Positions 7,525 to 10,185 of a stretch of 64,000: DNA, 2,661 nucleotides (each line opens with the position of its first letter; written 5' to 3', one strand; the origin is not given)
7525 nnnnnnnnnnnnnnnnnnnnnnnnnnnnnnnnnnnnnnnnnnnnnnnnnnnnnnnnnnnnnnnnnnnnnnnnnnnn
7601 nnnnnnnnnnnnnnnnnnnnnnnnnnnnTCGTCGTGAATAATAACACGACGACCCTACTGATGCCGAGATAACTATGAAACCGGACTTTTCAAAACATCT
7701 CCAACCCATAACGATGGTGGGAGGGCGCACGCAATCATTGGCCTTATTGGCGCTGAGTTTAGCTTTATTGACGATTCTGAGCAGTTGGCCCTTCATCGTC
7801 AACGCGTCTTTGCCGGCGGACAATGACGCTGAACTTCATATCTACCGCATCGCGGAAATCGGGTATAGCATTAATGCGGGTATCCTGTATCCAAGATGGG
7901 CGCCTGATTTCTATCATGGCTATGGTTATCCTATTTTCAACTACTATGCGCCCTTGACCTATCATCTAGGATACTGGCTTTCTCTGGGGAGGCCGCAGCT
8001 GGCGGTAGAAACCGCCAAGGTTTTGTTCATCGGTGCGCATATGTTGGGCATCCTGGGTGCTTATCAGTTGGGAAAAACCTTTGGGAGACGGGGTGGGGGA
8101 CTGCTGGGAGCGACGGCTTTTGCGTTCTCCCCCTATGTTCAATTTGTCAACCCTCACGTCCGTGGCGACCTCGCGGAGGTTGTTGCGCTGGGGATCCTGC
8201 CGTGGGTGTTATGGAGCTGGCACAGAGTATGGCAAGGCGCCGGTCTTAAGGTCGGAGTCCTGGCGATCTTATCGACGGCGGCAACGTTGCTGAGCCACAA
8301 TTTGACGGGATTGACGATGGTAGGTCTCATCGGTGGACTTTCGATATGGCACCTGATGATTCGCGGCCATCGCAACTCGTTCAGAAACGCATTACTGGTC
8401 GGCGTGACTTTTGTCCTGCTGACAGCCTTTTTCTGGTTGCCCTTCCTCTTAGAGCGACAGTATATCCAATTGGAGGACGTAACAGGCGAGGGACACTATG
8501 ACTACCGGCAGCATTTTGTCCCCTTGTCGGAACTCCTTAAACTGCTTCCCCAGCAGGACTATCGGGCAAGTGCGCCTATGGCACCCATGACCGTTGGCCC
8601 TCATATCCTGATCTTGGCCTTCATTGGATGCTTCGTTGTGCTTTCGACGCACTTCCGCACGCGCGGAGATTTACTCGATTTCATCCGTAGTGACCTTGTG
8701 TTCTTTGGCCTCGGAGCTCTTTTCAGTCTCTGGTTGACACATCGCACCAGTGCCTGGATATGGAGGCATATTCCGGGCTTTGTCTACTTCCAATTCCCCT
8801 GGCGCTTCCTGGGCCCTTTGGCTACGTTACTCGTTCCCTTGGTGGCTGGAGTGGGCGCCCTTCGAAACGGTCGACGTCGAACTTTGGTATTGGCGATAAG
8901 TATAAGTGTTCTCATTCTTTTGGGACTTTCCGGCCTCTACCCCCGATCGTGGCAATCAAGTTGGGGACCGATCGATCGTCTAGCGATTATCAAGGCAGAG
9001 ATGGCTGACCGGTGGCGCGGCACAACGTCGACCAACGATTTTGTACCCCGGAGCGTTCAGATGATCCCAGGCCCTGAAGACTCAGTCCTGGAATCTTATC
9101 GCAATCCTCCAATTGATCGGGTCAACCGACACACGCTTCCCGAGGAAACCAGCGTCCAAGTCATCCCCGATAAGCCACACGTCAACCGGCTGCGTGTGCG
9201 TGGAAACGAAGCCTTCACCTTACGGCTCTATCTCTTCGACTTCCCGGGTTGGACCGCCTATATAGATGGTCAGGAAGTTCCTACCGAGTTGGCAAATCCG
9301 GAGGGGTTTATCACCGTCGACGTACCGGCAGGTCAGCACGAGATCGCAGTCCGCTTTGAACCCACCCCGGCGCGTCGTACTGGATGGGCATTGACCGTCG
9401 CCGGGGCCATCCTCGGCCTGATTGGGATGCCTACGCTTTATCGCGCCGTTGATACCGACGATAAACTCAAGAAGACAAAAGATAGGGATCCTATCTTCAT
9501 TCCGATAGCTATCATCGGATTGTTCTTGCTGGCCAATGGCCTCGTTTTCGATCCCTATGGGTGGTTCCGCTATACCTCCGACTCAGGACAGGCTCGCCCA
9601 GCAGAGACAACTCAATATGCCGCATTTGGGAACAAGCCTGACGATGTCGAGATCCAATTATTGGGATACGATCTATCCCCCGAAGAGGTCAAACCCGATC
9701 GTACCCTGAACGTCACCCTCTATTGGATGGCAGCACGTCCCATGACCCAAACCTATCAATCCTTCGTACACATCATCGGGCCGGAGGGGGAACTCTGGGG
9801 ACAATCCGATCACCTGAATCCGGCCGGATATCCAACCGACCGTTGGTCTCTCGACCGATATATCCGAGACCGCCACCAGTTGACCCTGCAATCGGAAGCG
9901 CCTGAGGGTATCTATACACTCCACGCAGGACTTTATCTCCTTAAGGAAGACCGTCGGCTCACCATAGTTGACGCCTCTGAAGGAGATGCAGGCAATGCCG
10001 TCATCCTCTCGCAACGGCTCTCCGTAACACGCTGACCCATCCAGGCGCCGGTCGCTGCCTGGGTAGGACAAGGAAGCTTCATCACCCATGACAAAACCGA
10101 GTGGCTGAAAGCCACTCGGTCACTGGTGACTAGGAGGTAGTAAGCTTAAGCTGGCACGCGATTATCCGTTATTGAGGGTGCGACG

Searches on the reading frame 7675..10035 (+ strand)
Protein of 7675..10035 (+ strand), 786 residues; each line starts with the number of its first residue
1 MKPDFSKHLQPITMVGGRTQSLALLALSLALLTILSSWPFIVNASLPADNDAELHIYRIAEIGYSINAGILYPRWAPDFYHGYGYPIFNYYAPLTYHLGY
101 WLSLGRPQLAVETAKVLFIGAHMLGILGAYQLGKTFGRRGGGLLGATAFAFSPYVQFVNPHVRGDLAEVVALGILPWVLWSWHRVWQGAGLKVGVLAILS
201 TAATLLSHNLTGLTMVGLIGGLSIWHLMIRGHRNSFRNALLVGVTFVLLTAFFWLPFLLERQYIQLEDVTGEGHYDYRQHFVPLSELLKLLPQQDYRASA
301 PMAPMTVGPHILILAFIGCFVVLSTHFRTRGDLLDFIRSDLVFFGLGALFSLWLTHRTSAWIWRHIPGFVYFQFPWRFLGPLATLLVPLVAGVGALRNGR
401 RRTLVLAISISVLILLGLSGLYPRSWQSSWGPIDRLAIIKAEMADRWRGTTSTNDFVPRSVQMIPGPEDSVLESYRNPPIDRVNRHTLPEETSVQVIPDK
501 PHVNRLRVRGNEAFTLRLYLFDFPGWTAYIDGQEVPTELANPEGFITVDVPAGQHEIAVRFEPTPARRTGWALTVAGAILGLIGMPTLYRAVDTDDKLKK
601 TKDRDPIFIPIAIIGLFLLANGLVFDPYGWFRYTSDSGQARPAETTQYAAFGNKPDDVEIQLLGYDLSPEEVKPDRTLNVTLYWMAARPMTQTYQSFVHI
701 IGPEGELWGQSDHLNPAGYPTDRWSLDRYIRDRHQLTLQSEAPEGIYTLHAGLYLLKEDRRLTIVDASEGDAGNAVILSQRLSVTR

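Call 70: search_protein_families(library=pfam, proteins=[window:7675-10035:+], max_evalue=0.0001)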
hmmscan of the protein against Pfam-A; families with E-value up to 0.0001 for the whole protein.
window:7675-10035:+ (786 aa): 2 families
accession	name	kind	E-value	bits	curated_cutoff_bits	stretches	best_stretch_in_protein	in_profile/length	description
PF10131.15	PTPS_related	-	1.2e-08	34.4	26.4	1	88-415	1-301/621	6-pyruvoyl-tetrahydropterin synthase related domain; membrane protein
PF09586.16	YfhO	-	1.2e-05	24.4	28.5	1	524-563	787-825/835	Bacterial membrane protein YfhO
